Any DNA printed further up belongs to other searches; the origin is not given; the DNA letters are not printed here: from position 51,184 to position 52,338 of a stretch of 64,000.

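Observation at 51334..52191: Orphan phage gpV/gp5-like baseplate spike gene without other tail genes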

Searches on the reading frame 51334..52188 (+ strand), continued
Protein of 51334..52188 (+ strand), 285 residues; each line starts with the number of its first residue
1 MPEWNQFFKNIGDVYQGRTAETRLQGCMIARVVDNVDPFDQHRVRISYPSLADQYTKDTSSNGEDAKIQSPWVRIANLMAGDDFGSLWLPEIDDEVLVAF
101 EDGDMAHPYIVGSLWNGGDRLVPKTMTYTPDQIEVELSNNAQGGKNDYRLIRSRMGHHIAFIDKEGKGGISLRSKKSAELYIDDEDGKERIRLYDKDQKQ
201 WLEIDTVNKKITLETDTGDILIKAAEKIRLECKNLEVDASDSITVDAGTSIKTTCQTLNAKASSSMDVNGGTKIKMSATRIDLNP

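Call 44: search_protein_families(library=pfam, proteins=[L021:7372-8499:+, L063:11607-12818:+, L047:10854-11171:+, L047:9106-9939:+, L047:8360-9031:+, L047:11283-13163:+, L014:1817-3616:+, L016:2558-4453:+, L023:2764-3846:+, L007:8380-9657:-], max_evalue=0.001)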
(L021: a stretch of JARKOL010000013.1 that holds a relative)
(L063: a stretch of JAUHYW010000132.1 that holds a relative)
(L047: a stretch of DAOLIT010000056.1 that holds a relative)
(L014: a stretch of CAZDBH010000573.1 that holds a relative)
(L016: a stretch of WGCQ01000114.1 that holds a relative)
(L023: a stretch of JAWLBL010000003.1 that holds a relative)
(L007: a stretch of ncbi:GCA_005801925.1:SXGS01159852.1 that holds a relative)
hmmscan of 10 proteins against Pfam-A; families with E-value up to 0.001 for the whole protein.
L021:7372-8499:+ (376 aa): 1 family
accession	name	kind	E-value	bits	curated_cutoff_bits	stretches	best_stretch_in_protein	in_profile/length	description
PF09937.14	DUF2169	-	4.8e-51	174.3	25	1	19-352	5-294/294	Uncharacterized protein conserved in bacteria (DUF2169)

L063:11607-12818:+ (404 aa): 1 family
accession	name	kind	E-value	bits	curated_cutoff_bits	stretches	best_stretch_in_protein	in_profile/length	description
PF09937.14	DUF2169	-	2.6e-62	211.3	25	1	35-357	5-294/294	Uncharacterized protein conserved in bacteria (DUF2169)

L047:10854-11171:+ (106 aa): 2 families
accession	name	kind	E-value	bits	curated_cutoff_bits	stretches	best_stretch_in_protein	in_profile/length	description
PF05488.18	PAAR_motif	-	9.5e-17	61.4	27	2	29-88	9-64/70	PAAR motif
PF13665.11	Tox-PAAR-like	-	0.00027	21.5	31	0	65-88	78-101/108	Toxin PAAR-like domain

L047:9106-9939:+ (278 aa): 0 families

L047:8360-9031:+ (224 aa): 0 families

L047:11283-13163:+ (627 aa): 0 families

L014:1817-3616:+ (600 aa): 1 family
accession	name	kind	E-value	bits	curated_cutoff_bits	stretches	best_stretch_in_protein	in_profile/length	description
PF07090.17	GATase1_like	-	1e-09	38.8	27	1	238-405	96-245/247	Putative glutamine amidotransferase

L016:2558-4453:+ (632 aa): 2 families
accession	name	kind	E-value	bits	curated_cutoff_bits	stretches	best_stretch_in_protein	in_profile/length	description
PF14378.12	PAP2_3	-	3.9e-22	79.4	27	1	200-387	12-188/190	PAP2 superfamily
PF01569.27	PAP2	-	4.5e-11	43.1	27.2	1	319-394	47-125/130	PAP2 superfamily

L023:2764-3846:+ (361 aa): 4 families
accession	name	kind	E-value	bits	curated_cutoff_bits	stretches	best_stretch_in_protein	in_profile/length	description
PF16363.11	GDP_Man_Dehyd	-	5e-156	519.7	27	1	8-336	1-332/332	GDP-mannose 4,6 dehydratase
PF01370.27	Epimerase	-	1.7e-77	260.5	20.9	1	7-252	1-240/240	NAD dependent epimerase/dehydratase family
PF04321.23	RmlD_sub_bind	-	1.9e-08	34.2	27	1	8-162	4-130/287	RmlD substrate binding domain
PF02719.21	Polysacc_synt_2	-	0.00018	21.3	20.2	1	8-124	2-120/293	Polysaccharide biosynthesis protein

L007:8380-9657:- (425 aa): 2 families
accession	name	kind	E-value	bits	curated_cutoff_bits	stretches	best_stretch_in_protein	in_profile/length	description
PF06904.17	Extensin-like_C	-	7.1e-22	78.9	25.4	1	226-402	2-167/176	Extensin-like protein C-terminus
PF05887.16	Trypan_PARP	-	3e-09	37.4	100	1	26-109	8-94/134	Procyclic acidic repetitive protein (PARP)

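Call 49: search_protein_families(library=pfam, proteins=[L021:8682-9068:+, L021:9122-10786:-, L021:3091-5208:-, L017:7482-9737:-, L017:10928-11425:+, L063:6122-8725:+, L046:3-464:+, L075:11293-12861:+, L075:8515-9852:-, L023:139-1491:-], max_evalue=0.001)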
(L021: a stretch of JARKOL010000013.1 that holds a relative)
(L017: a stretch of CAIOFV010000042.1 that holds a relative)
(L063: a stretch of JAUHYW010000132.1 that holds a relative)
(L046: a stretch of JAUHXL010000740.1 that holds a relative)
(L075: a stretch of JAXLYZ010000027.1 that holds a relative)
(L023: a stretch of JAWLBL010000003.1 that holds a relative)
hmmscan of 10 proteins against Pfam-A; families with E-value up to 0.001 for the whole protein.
L021:8682-9068:+ (129 aa): 0 families

L021:9122-10786:- (554 aa): 3 families
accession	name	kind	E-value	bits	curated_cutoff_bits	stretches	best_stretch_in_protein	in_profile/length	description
PF07837.17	FTCD_N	-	3e-73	245.7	27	1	3-177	1-176/176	Formiminotransferase domain, N-terminal subdomain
PF04961.17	FTCD_C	-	5.2e-51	173.4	24.5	1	353-518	1-166/182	Formiminotransferase-cyclodeaminase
PF02971.19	FTCD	-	4.5e-49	166.5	24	1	179-340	1-145/145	Formiminotransferase domain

L021:3091-5208:- (705 aa): 0 families

L017:7482-9737:- (751 aa): 0 families

L017:10928-11425:+ (166 aa): 0 families

L063:6122-8725:+ (868 aa): 3 families
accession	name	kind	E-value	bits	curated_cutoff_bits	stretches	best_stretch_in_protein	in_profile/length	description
PF00271.37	Helicase_C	-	8.8e-13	48.9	23.5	1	270-381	13-109/110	Helicase conserved C-terminal domain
PF00270.35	DEAD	-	7.9e-12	45.7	26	1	83-214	16-161/167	DEAD/DEAH box helicase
PF21010.2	HA2_C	-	0.00016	22.6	21.3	1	470-533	2-48/77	Helicase associated domain (HA2), ratchet-like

L046:3-464:+ (154 aa): 0 families

L075:11293-12861:+ (523 aa): 1 family
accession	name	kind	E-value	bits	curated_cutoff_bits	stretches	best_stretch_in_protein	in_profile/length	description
PF00953.26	Glycos_transf_4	-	2.1e-40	138.8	27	1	83-236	2-158/160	Glycosyl transferase family 4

L075:8515-9852:- (445 aa): 2 families
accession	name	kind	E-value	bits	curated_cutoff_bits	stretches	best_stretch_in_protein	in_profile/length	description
PF13472.12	Lipase_GDSL_2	-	3.1e-12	47.8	32.9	1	280-423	39-177/178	GDSL-like Lipase/Acylhydrolase family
PF00657.28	Lipase_GDSL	-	4.8e-05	24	23.6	1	295-427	64-206/208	GDSL-like Lipase/Acylhydrolase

L023:139-1491:- (450 aa): 2 families
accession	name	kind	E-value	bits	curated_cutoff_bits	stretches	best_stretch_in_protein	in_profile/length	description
PF13472.12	Lipase_GDSL_2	-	5.5e-12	47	32.9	1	205-373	16-178/178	GDSL-like Lipase/Acylhydrolase family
PF00657.28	Lipase_GDSL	-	0.00065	20.3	23.6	1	238-377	57-207/208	GDSL-like Lipase/Acylhydrolase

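Call 58: find_encoding_contigs(protein=P0001, flank=10000, max_places=2)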
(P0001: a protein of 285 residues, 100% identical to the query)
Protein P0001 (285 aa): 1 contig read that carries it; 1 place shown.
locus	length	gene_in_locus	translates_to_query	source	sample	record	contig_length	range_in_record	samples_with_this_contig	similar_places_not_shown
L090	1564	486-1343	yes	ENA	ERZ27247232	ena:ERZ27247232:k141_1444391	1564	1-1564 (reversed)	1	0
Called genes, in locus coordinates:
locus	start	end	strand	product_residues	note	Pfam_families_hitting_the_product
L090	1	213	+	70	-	?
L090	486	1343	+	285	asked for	PF04717:Phage_base_V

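Call 62: find_related_loci(query=A3, collection=viral_contigs, flank=10000)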
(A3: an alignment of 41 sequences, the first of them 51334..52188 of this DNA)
Query A3 (285 aa) in viral_contigs; peptide patterns used: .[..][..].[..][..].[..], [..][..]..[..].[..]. (x = any residue, [..] = any of these).
274 stretches matched a pattern; 21 encode a relative of the query (tblastn E <= 1e-3); 21 distinct loci.
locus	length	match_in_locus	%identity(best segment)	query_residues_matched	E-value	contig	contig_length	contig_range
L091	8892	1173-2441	32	22-284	4e-26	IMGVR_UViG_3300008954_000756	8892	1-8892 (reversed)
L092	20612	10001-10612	26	16-251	2e-14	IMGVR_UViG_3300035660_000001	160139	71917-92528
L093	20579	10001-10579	28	16-240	2e-14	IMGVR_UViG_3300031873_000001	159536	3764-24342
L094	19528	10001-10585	24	32-284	8e-14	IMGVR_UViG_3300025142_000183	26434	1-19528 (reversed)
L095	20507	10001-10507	28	30-224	5e-13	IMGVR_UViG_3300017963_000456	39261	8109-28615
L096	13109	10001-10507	28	30-224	5e-13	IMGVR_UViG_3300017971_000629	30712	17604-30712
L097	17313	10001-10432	26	20-179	1e-11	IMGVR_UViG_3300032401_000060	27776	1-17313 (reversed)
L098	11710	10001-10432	26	20-179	1e-11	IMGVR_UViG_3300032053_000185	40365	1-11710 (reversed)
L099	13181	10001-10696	27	30-267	2e-11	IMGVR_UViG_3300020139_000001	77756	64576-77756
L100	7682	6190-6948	22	32-283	2e-10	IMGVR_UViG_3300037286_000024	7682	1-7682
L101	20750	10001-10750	23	23-281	3e-10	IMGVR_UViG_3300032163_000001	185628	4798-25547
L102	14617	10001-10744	23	15-283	2e-7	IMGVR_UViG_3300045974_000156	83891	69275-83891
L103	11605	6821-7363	28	85-280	3e-7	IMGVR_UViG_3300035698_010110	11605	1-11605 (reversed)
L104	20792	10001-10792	22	24-280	4e-6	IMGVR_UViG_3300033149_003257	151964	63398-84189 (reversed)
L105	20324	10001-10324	25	18-124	4e-6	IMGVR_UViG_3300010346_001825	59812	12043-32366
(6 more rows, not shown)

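Call 63: list_cluster_members(proteins=[P0001, P0121, P0047, P0018])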
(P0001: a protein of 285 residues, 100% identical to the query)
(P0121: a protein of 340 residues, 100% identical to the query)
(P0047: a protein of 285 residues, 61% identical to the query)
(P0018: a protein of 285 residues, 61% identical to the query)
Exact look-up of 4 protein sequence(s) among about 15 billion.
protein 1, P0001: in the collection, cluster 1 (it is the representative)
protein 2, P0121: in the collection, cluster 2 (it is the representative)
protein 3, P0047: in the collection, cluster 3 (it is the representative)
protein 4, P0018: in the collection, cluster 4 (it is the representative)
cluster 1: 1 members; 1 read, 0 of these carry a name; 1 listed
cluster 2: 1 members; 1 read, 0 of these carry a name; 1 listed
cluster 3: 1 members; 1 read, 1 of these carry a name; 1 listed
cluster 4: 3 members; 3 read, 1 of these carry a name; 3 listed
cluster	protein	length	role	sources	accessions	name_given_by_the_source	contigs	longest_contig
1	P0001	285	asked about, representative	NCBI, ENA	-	-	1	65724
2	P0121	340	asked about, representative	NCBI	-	-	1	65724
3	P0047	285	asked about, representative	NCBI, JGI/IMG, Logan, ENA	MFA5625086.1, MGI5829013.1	MAG: phage baseplate assembly protein V [Bradymonadales bacterium] | uncharacterized protein involved in type VI secretion and phage assembly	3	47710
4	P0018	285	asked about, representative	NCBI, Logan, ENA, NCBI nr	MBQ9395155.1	MAG: hypothetical protein IJU23_06505 [Proteobacteria bacterium] | hypothetical protein [Pseudomonadota bacterium]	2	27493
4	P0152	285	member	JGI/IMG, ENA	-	-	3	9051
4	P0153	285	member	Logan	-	-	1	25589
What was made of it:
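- Tried and rejected: The exact-sequence look-up of the window's own proteins returned only a 1.5-kb ENA contig and no organism name (calls 58, 63).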

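Call 64: find_related_loci(query=A3, collection=metagenome_contigs, flank=10000)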
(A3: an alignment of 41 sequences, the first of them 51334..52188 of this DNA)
Query A3 (285 aa) in metagenome_contigs; peptide patterns used: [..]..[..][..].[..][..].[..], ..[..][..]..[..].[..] (x = any residue, [..] = any of these).
600 stretches matched a pattern (row limit reached: there are more); 384 encode a relative of the query (tblastn E <= 1e-3); the best 80 are kept; 80 distinct loci.
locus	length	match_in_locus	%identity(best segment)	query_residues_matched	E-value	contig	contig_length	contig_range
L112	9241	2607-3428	65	11-285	2e-123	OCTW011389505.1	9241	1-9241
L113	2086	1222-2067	62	7-285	2e-128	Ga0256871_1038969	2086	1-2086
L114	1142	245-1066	64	11-285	6e-131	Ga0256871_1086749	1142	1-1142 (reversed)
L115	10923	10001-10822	63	11-285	8e-118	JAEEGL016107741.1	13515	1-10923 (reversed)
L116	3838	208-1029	64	11-285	6e-118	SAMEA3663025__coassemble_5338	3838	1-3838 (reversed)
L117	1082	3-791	64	22-285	8e-126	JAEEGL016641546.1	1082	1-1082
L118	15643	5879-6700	61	11-285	2e-111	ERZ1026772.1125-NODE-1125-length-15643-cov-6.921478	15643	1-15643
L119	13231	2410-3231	61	11-285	2e-111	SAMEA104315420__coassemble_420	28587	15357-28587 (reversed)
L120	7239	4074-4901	59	11-285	2e-108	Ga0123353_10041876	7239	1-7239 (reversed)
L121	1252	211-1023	54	15-284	9e-102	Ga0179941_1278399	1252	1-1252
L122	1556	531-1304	44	16-284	5e-68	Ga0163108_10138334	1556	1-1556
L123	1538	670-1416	41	23-284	1e-62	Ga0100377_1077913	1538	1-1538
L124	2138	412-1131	40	34-272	2e-51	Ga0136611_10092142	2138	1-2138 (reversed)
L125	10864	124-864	36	23-270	7e-49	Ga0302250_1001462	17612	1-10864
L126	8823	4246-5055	36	1-270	2e-45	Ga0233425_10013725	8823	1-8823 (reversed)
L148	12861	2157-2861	34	22-279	1e-36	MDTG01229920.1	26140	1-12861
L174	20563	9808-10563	33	16-278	3e-34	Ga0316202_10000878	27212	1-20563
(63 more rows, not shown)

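Call 69: search_protein_families(library=pfam, proteins=[L174:10618-10941:+, L174:11017-11823:+, L174:11828-12733:+, L174:12721-14358:+, L148:3014-3826:+, L148:3839-4222:+, L148:4317-5318:+, L004:10918-11967:+, L007:10839-11933:+, L174:7738-9615:-], max_evalue=0.001)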
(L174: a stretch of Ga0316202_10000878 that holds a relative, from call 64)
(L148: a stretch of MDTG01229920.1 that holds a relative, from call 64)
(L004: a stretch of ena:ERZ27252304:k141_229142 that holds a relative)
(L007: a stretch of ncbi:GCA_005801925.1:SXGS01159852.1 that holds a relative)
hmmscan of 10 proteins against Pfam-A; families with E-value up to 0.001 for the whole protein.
L174:10618-10941:+ (108 aa): 1 family
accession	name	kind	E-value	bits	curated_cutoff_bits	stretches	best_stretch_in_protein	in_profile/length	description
PF05488.18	PAAR_motif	-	1.3e-14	54.6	27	1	30-90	8-64/70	PAAR motif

L174:11017-11823:+ (269 aa): 5 families
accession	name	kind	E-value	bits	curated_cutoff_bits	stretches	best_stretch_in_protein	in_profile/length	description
PF08241.18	Methyltransf_11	-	2.8e-10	41.1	21.2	1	114-194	1-95/95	Methyltransferase domain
PF13489.12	Methyltransf_23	-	8.8e-09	35.7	27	1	109-197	22-119/164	Methyltransferase domain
PF13649.12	Methyltransf_25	-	6.2e-07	30.5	27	1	113-190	1-97/97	Methyltransferase domain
PF08242.18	Methyltransf_12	-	3.7e-06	28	30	1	148-192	56-98/98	Methyltransferase domain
PF13847.12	Methyltransf_31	-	3.3e-05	24.1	27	0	150-197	63-112/145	Methyltransferase domain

L174:11828-12733:+ (302 aa): 2 families
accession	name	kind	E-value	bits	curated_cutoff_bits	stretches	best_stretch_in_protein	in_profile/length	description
PF13640.12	2OG-FeII_Oxy_3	-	1.6e-08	35.8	27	1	214-298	7-96/98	2OG-Fe(II) oxygenase superfamily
PF13661.12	2OG-FeII_Oxy_4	-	1.2e-07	32.5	27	1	217-299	10-97/98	2OG-Fe(II) oxygenase superfamily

L174:12721-14358:+ (546 aa): 1 family
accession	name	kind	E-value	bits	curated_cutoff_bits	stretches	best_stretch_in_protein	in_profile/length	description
PF00702.32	Hydrolase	-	5.5e-05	24.1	26.4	0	220-338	95-180/191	haloacid dehalogenase-like hydrolase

L148:3014-3826:+ (271 aa): 0 families

L148:3839-4222:+ (128 aa): 1 family
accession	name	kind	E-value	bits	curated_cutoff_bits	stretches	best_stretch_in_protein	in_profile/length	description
PF05488.18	PAAR_motif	-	1.5e-13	51.2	27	1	42-107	11-69/70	PAAR motif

L148:4317-5318:+ (334 aa): 5 families
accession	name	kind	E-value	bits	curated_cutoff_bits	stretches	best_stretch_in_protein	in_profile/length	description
PF13649.12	Methyltransf_25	-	1e-11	45.8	27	1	191-245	40-97/97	Methyltransferase domain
PF08241.18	Methyltransf_11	-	1.3e-11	45.4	21.2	1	125-248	1-94/95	Methyltransferase domain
PF08242.18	Methyltransf_12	-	5.1e-07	30.8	30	1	125-246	1-97/98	Methyltransferase domain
PF13489.12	Methyltransf_23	-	2.5e-06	27.7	27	1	119-255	21-123/164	Methyltransferase domain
PF13847.12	Methyltransf_31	-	3.8e-06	27.1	27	1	193-253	51-113/145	Methyltransferase domain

L004:10918-11967:+ (350 aa): 3 families
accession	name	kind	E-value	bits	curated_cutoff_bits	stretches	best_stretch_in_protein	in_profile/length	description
PF13489.12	Methyltransf_23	-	1.2e-08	35.3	27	1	152-280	21-123/164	Methyltransferase domain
PF08241.18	Methyltransf_11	-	4.5e-06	27.7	21.2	1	159-273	2-94/95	Methyltransferase domain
PF08242.18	Methyltransf_12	-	6.1e-05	24.1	30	0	223-272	51-98/98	Methyltransferase domain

L007:10839-11933:+ (365 aa): 5 families
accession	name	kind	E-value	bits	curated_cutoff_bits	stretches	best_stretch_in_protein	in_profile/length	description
PF08241.18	Methyltransf_11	-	1.4e-08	35.7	21.2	1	226-282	38-94/95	Methyltransferase domain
PF13489.12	Methyltransf_23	-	2.6e-07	31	27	1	129-288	20-121/164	Methyltransferase domain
PF13649.12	Methyltransf_25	-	1.6e-06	29.1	27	0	232-279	48-97/97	Methyltransferase domain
PF08242.18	Methyltransf_12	-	1.6e-05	26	30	0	234-281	53-98/98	Methyltransferase domain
PF13847.12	Methyltransf_31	-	2.5e-05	24.4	27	0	237-287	61-113/145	Methyltransferase domain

L174:7738-9615:- (625 aa): 4 families
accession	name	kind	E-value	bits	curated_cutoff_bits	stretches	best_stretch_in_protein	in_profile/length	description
PF00924.24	MS_channel_2nd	-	1e-17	64.4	20.2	1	424-489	2-67/68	Mechanosensitive ion channel, beta-domain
PF21082.3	MS_channel_3rd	-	5.8e-14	52.7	21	1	496-578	1-88/88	Mechanosensitive ion channel MscS, C-terminal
PF21088.3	MS_channel_1st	-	9.3e-06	26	23.1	1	383-422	3-42/42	Mechanosensitive ion channel, transmembrane helices 2/3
PF15177.11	IL28A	-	0.00082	19.7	27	0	112-185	54-127/157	Interleukin-28A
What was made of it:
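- On Spike-PAAR tip complex: PAAR is present next to relatives L047, L148 and L174 (calls 44, 69).
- Closest known: T6SS VgrG. Same: Relatives in the same clade carry DUF2169 or PAAR genes downstream, as vgrG islands do (calls 44, 69).
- A PAAR_motif protein lies downstream in clade member L047 and in L148 and L174/175 (calls 44, 69). DUF2169 and PAAR neighbours occur in relatives (calls 44, 69).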

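Call 70: search_solved_structures(query=L007:10839-11933:+, max_evalue=0.01)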
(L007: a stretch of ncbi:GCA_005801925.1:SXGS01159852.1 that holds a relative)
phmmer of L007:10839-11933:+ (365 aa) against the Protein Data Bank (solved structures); distinct sequences matched with E-value up to 0.01: 8.
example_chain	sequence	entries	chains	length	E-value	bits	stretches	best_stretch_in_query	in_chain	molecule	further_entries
9bxh_A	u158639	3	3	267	3.2e-09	39.4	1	176-300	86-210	5-selenohistidine N-methyltransferase OvsM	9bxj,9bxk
8khq_A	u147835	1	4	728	6.4e-08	35.1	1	219-301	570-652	5-histidylcysteine sulfoxide synthase/putative 4-mercaptohistidine N1-methyltranferase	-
8zc8_A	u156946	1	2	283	6.9e-06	28.4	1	237-296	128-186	MitM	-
21zq_A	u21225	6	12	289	7.4e-06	28.3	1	237-296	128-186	MitM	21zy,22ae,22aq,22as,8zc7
9bxl_A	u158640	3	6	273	2.6e-05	26.5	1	241-296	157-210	5-thiohistidine N-methyltransferase OvoM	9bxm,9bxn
3bus_A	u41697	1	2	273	0.0002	23.6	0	236-284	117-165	Methyltransferase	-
8ys9_A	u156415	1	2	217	0.00029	23.1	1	225-296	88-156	Phosphatidylethanolamine N-methyltransferase/phosphatidyl-N-methylethanolamine N-methyltra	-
3mgg_A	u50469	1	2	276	0.0052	19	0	226-283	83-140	Methyltransferase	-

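Call 81: find_encoding_contigs(protein=P0063, flank=10000, max_places=1)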
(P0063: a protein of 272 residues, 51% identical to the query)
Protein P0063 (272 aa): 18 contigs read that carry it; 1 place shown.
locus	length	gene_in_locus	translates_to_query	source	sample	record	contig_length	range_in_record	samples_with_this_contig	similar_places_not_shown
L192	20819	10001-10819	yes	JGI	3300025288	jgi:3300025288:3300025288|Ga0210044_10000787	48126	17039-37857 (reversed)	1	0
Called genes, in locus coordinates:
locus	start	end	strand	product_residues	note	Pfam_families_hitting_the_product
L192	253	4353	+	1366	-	PF04563:RNA_pol_Rpb2_1, PF04561:RNA_pol_Rpb2_2, PF04565:RNA_pol_Rpb2_3, PF10385:RNA_pol_Rpb2_45, PF00562:RNA_pol_Rpb2_6, PF04560:RNA_pol_Rpb2_7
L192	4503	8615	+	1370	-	PF04997:RNA_pol_Rpb1_1, PF00623:RNA_pol_Rpb1_2, PF04983:RNA_pol_Rpb1_3, PF05000:RNA_pol_Rpb1_4, PF04998:RNA_pol_Rpb1_5, PF01333:Apocytochr_F_C (faint), PF21668:RPOC_hybrid (faint), PF25984:BSH_YknX (faint)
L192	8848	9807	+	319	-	-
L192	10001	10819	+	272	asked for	PF04717:Phage_base_V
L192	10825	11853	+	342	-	-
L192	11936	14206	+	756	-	PF05345:He_PIG (weak), PF17963:Big_9 (weak), PF17892:Cadherin_5 (faint), PF05345:He_PIG, PF17963:Big_9 (weak), PF04151:PPC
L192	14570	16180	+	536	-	PF00672:HAMP, PF00512:HisKA, PF02518:HATPase_c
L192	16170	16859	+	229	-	PF00702:Hydrolase (faint), PF12710:HAD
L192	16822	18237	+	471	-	PF00202:Aminotran_3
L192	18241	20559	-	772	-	-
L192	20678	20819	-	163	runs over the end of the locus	-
